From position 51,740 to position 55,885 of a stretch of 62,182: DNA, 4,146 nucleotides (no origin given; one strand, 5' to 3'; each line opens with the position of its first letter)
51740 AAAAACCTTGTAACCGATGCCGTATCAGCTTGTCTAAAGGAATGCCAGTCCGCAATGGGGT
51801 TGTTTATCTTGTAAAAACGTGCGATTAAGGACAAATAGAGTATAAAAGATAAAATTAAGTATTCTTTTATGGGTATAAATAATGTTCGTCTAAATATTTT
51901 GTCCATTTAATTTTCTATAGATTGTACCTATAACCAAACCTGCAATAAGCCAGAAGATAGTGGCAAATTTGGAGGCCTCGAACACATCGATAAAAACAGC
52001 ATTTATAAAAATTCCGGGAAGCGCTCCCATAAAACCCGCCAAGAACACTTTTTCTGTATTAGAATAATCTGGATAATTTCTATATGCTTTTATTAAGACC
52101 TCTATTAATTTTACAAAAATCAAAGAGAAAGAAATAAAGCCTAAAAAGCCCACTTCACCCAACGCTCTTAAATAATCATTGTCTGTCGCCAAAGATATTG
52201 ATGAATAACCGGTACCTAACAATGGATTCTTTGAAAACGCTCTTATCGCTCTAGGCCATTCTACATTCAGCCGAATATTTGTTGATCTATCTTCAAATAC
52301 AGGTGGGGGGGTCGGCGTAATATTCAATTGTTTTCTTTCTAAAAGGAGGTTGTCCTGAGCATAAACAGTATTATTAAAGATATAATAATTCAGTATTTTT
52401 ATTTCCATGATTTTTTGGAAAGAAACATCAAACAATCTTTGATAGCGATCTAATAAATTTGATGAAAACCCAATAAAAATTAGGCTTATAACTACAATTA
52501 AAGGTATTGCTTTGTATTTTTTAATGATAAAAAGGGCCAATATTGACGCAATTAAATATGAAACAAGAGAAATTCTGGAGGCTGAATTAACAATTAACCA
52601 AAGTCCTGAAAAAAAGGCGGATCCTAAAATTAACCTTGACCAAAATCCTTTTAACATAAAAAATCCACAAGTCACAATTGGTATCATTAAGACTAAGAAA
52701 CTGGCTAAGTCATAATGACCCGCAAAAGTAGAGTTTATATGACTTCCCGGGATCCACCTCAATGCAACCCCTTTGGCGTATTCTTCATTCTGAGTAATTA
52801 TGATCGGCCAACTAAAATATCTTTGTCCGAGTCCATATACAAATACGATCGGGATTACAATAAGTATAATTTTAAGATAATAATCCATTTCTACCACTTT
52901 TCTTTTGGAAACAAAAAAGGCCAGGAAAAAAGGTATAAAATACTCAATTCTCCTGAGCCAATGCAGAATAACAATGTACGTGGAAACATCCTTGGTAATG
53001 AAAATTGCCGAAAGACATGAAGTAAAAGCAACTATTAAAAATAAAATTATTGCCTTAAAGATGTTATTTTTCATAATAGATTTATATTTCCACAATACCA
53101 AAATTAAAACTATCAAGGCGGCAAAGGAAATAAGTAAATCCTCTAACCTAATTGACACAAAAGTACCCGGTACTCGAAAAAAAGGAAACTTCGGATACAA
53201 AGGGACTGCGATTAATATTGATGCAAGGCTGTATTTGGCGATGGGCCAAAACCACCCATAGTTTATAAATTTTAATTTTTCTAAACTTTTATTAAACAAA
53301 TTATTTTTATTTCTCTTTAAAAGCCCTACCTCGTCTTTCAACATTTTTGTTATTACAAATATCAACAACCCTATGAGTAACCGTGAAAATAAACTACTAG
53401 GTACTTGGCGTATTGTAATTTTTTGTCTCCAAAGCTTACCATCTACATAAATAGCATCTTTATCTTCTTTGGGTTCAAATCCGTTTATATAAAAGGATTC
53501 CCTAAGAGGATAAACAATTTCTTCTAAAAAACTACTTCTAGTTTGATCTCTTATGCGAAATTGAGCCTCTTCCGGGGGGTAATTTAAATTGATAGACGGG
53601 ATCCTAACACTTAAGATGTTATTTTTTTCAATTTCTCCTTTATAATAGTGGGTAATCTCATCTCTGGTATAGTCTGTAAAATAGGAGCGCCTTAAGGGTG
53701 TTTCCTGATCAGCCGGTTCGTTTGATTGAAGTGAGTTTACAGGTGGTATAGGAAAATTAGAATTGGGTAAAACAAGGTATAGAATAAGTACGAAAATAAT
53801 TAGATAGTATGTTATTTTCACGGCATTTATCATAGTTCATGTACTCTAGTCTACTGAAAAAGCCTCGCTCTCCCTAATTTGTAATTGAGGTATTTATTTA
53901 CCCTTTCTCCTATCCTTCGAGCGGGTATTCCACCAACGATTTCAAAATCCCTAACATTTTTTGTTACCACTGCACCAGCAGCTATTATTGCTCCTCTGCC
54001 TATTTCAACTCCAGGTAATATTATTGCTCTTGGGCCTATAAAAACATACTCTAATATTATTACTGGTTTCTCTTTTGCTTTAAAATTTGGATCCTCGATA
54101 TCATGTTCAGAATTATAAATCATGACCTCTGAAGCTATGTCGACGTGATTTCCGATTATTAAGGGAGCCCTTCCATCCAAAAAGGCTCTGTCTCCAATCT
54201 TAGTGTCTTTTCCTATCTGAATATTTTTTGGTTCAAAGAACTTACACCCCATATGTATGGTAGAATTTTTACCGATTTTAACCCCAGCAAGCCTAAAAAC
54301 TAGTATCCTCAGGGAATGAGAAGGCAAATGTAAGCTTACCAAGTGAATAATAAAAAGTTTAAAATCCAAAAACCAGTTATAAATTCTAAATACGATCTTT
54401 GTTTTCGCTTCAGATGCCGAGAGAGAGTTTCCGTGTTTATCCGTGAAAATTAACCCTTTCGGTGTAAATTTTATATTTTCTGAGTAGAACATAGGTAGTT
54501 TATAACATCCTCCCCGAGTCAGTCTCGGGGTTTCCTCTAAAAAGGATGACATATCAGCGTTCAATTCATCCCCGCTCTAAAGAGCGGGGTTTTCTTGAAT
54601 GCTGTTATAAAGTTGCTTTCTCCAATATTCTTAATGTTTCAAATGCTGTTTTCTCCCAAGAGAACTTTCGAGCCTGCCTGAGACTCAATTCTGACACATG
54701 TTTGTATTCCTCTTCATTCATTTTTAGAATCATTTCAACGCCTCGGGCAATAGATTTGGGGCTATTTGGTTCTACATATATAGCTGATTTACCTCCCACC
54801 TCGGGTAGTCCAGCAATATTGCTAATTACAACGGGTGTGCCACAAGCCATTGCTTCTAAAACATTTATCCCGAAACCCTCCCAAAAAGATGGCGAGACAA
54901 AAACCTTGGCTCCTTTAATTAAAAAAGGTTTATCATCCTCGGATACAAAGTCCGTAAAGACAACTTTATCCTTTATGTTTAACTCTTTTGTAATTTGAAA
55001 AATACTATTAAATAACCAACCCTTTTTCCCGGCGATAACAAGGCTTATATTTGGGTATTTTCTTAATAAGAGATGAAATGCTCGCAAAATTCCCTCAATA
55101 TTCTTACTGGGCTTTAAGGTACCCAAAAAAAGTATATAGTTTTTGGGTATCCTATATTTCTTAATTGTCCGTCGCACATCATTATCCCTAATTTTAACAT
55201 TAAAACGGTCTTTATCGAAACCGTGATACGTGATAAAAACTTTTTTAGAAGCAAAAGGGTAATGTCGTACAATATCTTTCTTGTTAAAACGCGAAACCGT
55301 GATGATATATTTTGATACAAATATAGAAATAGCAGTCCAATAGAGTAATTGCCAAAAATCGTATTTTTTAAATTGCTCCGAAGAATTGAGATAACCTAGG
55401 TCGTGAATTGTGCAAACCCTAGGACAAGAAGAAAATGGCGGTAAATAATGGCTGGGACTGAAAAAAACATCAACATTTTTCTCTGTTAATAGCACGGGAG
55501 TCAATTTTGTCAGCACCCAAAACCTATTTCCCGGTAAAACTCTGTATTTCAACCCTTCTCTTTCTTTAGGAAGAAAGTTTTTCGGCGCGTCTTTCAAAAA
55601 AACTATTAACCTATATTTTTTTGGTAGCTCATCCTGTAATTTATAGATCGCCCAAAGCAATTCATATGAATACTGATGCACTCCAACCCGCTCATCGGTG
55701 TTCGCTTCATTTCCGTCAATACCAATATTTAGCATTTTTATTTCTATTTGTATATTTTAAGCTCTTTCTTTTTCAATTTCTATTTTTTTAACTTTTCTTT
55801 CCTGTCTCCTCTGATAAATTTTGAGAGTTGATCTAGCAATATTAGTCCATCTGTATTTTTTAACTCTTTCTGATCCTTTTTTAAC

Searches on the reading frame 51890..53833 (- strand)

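Call 67: search_protein_families(library=pfam, proteins=[window:51890-53833:-], max_evalue=0.00001)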
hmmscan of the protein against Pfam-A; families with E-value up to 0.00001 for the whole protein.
window:51890-53833:- (647 aa): 1 family
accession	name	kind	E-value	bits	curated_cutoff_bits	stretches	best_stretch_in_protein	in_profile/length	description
PF04932.20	Wzy_C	-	1.3e-12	48.1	31.7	1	407-569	3-148/149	O-Antigen ligase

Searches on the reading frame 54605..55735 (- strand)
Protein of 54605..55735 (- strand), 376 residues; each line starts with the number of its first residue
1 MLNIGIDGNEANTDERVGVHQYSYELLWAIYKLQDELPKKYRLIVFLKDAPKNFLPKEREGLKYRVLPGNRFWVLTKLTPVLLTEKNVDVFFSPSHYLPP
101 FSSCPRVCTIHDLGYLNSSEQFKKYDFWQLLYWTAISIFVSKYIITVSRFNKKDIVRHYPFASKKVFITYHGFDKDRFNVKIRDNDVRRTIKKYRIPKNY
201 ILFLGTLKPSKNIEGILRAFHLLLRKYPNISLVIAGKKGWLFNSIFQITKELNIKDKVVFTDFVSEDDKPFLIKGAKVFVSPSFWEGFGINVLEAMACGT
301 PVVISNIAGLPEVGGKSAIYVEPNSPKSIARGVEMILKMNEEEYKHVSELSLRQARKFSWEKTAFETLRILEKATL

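Call 67: search_protein_families(library=pfam, proteins=[window:54605-55735:-], max_evalue=0.00001)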
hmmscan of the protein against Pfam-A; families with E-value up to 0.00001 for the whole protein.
window:54605-55735:- (376 aa): 4 families
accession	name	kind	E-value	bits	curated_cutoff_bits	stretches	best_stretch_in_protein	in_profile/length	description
PF00534.26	Glycos_transf_1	-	7.7e-40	136.7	26.4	1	192-345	7-163/172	Glycosyl transferases group 1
PF13692.12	Glyco_trans_1_4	-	1.3e-30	107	27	1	199-338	2-141/142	Glycosyl transferases group 1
PF20706.3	GT4-conflict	-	3.8e-11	43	26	1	197-364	196-382/385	Family 4 Glycosyltransferase in conflict systems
PF13439.12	Glyco_transf_4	-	5.9e-09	36.6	28.5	1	65-177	51-170/170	Glycosyltransferase Family 4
